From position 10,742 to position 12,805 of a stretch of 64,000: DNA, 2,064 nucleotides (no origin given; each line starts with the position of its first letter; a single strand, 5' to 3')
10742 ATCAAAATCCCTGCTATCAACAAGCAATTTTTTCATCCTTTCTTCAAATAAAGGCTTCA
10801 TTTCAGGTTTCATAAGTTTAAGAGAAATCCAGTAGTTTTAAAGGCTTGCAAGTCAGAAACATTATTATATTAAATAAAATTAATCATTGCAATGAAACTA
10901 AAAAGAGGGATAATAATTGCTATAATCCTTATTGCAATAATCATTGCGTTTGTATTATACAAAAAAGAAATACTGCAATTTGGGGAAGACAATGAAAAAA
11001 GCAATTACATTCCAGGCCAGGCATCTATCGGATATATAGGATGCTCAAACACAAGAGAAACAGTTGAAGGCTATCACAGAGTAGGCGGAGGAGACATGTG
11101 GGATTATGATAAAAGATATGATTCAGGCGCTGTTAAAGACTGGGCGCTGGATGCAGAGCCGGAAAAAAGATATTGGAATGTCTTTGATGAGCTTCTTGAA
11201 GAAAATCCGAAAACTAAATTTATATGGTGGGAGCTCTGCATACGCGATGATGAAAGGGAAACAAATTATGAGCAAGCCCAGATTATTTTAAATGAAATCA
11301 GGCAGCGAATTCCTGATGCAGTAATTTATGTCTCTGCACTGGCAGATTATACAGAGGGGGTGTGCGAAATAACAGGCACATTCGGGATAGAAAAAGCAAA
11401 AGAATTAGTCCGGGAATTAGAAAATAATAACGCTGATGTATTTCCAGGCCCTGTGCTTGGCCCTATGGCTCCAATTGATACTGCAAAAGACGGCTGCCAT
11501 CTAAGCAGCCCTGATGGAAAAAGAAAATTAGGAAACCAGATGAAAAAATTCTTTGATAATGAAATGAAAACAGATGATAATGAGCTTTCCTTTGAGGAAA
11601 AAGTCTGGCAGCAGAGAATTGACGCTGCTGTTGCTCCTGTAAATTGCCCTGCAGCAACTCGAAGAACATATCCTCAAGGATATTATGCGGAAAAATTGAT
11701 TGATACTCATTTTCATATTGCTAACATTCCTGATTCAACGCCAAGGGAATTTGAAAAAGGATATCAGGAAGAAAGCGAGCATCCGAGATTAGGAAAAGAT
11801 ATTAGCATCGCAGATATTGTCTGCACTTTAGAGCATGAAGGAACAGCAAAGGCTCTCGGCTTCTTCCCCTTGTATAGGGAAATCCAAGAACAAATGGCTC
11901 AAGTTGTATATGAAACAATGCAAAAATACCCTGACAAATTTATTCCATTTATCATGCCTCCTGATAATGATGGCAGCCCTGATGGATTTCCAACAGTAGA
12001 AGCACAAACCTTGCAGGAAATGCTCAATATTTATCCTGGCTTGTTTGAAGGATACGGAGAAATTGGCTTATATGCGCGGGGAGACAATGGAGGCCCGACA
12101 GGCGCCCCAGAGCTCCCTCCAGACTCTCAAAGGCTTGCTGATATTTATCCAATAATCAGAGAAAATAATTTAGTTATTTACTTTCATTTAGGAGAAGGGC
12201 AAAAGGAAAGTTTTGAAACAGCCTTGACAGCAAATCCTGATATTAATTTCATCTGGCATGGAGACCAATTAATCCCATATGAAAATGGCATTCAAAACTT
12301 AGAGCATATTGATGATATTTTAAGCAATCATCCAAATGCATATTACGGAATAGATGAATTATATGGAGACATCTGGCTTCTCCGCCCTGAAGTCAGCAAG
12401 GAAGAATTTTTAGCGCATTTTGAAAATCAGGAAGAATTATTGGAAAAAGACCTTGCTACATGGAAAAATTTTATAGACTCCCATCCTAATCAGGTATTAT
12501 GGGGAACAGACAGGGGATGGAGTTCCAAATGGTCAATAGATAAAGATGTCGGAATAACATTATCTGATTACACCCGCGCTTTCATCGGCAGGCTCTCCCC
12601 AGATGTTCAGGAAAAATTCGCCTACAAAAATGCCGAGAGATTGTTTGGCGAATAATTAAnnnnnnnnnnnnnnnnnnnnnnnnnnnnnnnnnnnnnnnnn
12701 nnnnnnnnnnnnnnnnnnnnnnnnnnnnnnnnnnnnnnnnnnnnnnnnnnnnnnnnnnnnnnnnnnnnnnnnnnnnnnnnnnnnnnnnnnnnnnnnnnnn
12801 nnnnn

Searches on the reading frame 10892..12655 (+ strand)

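Call 19: search_protein_families(library=pfam, proteins=[window:10892-12655:+], max_evalue=0.01)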
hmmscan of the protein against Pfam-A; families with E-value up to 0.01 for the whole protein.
window:10892-12655:+ (587 aa): 1 family
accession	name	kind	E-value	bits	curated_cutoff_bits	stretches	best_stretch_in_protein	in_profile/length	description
PF04909.20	Amidohydro_2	-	7.8e-09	36.1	26.4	1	270-586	1-288/289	Amidohydrolase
